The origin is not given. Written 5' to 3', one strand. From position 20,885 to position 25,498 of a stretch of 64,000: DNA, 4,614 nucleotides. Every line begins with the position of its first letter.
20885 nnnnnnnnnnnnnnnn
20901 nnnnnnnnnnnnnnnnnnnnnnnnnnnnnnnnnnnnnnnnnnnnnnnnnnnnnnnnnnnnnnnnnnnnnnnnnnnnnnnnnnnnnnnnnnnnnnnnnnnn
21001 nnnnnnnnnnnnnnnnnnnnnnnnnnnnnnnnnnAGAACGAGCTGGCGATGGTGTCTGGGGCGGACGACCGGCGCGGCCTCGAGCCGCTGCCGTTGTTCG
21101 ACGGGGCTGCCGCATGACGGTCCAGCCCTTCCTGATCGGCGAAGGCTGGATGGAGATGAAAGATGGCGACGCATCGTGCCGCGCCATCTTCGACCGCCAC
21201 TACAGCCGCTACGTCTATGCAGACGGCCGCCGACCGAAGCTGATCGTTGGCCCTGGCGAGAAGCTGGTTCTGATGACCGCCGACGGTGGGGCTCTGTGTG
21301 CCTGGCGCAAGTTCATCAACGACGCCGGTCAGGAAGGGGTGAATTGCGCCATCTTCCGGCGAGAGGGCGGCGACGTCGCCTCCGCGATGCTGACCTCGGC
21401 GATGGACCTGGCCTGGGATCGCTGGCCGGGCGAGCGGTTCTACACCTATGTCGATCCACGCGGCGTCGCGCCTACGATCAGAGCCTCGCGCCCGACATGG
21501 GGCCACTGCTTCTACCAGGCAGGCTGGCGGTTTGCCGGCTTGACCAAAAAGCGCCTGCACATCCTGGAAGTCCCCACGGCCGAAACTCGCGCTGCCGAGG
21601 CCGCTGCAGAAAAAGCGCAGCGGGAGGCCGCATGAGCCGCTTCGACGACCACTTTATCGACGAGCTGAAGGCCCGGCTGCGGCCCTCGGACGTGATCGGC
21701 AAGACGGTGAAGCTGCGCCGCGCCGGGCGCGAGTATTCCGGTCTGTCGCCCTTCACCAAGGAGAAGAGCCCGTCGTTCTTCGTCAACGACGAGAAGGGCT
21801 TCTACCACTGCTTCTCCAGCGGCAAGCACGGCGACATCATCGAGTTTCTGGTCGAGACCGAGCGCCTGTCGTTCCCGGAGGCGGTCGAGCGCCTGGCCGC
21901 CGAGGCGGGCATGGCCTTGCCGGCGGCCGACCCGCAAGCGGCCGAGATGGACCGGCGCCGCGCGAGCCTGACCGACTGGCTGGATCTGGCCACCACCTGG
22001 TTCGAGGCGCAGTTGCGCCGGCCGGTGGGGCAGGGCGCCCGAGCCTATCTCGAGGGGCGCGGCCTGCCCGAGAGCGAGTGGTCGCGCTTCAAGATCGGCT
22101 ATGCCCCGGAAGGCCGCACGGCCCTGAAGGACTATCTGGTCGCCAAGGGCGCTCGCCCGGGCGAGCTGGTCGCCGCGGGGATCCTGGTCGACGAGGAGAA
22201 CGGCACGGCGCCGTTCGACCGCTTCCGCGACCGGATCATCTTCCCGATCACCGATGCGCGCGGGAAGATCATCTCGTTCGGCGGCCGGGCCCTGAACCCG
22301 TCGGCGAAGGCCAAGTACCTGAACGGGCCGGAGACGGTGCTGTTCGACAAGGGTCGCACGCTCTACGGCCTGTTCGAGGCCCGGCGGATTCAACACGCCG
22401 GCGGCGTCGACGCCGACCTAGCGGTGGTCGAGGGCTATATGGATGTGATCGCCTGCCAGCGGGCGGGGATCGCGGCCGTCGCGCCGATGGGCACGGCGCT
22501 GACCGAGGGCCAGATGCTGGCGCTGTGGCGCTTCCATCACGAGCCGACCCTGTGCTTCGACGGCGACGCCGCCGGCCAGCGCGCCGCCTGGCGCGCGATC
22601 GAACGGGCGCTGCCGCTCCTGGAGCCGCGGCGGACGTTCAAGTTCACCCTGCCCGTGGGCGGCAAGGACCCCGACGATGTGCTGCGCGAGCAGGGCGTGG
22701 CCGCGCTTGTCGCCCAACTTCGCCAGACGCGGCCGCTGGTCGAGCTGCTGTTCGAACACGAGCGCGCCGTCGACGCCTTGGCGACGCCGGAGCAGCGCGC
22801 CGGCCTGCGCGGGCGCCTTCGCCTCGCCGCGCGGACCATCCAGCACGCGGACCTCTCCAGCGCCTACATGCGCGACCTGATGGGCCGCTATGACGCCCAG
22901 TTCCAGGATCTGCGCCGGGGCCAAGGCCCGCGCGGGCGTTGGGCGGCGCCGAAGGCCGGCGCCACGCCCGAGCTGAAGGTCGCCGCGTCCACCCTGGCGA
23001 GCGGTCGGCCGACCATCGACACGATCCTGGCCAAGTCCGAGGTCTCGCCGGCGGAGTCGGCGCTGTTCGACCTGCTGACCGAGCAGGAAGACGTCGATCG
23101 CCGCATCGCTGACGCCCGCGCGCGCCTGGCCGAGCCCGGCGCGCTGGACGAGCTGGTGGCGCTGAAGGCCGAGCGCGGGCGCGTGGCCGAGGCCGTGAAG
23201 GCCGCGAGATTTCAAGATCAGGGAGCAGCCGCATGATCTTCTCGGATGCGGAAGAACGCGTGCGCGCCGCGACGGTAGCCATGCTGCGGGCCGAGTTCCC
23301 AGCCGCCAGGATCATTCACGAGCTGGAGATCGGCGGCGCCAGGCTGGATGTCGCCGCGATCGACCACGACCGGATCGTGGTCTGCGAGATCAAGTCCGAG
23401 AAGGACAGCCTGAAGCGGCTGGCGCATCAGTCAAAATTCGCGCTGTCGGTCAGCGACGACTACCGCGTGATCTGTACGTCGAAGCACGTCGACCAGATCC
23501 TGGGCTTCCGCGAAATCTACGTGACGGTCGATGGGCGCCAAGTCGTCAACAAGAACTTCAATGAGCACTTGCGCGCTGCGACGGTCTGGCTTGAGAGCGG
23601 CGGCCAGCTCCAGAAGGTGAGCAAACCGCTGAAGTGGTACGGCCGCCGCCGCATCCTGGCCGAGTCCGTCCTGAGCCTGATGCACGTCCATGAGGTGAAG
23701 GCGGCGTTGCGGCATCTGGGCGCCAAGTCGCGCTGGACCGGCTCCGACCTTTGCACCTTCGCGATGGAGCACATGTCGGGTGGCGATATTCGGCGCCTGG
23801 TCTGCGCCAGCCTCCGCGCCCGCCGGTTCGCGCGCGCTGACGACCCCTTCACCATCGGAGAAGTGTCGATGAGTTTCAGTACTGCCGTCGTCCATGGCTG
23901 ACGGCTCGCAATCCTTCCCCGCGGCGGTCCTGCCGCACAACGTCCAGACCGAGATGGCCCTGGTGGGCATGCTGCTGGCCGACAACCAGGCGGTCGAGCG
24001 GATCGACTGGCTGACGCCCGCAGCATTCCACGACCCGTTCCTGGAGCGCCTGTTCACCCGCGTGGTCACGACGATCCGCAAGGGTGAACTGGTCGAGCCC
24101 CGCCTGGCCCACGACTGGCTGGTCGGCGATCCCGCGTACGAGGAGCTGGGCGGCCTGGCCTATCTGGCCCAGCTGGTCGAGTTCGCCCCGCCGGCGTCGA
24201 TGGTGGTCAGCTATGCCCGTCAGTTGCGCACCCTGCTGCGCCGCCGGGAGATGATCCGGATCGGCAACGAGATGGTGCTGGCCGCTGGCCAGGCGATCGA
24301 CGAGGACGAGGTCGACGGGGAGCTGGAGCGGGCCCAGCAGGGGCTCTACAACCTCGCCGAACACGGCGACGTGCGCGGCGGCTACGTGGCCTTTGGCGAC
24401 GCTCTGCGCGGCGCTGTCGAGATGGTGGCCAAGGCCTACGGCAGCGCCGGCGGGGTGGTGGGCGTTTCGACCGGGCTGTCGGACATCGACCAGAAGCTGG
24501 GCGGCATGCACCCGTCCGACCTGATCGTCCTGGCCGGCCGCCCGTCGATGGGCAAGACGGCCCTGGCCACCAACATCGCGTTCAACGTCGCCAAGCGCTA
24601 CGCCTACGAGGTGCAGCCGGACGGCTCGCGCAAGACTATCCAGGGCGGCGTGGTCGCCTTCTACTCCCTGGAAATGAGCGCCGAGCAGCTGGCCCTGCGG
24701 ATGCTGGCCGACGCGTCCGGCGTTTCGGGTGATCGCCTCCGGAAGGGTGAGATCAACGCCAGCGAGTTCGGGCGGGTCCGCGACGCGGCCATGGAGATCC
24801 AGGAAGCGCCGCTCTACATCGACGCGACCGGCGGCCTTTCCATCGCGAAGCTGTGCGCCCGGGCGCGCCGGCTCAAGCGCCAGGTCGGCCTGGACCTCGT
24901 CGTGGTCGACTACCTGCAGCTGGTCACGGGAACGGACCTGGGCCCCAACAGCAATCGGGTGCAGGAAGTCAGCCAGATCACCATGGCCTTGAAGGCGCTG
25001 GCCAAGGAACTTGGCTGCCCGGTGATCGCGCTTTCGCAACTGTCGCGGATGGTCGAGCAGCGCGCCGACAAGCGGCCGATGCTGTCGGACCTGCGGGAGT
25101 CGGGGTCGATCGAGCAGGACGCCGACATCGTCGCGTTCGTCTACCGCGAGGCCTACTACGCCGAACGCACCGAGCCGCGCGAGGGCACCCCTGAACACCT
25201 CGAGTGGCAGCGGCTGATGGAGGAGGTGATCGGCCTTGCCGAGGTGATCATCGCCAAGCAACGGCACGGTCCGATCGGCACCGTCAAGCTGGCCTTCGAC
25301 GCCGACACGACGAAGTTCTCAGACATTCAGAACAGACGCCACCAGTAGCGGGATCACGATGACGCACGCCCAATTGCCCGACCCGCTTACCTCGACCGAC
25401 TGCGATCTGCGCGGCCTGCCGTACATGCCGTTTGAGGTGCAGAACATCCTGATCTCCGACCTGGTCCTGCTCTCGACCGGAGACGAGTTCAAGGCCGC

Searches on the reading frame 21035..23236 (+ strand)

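Call 51: search_protein_families(library=phrogs, proteins=[window:21035-23236:+], max_evalue=0.00001)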
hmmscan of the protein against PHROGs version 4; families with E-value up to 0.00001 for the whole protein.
window:21035-23236:+ (733 aa): 9 families
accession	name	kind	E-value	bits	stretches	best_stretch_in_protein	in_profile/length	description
phrog_6444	-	DNA, RNA and nucleotide metabolism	2.9e-148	496.2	1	202-700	4-478/577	DNA primase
phrog_47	-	DNA, RNA and nucleotide metabolism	1.5e-49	170.4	1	208-558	31-330/947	DNA primase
phrog_22657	-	unknown function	3.1e-27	95.7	1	203-552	4-347/1185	-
phrog_18097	-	DNA, RNA and nucleotide metabolism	4.5e-18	66.5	1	209-291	8-90/199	DNA primase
phrog_510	-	DNA, RNA and nucleotide metabolism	2.2e-17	64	1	200-346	10-159/667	DNA primase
phrog_239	-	DNA, RNA and nucleotide metabolism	3.8e-13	50.2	1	244-567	54-314/801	DNA primase/helicase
phrog_11992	-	unknown function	2e-09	39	1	229-307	23-98/177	-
phrog_849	-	DNA, RNA and nucleotide metabolism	2.5e-09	37.6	1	362-564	147-342/435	DNA primase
phrog_360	-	DNA, RNA and nucleotide metabolism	2.9e-06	28.4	1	234-294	30-90/133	DNA primase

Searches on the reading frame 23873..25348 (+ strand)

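Call 51: search_protein_families(library=phrogs, proteins=[window:23873-25348:+], max_evalue=0.00001)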
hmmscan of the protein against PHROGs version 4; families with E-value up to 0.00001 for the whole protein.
window:23873-25348:+ (491 aa): 8 families
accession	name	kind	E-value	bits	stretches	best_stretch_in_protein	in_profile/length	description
phrog_19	-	DNA, RNA and nucleotide metabolism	5.2e-103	347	1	15-486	152-582/621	DnaB-like replicative helicase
phrog_243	-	DNA, RNA and nucleotide metabolism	8.2e-51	173.5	1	183-487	5-270/273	DnaB-like replicative helicase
phrog_11530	-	unknown function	1.4e-44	153.2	1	311-476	3-149/184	-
phrog_19347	-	unknown function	6.1e-33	114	1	407-485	1-79/79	-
phrog_239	-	DNA, RNA and nucleotide metabolism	1.3e-32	114.6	1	195-487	338-601/801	DNA primase/helicase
phrog_23150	-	unknown function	4.7e-08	33.8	1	101-236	81-215/217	-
phrog_20000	-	unknown function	1.4e-07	32.6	1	19-102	24-105/132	-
phrog_97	-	other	8.4e-07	29.5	1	198-294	50-131/506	UvsX-like recombinase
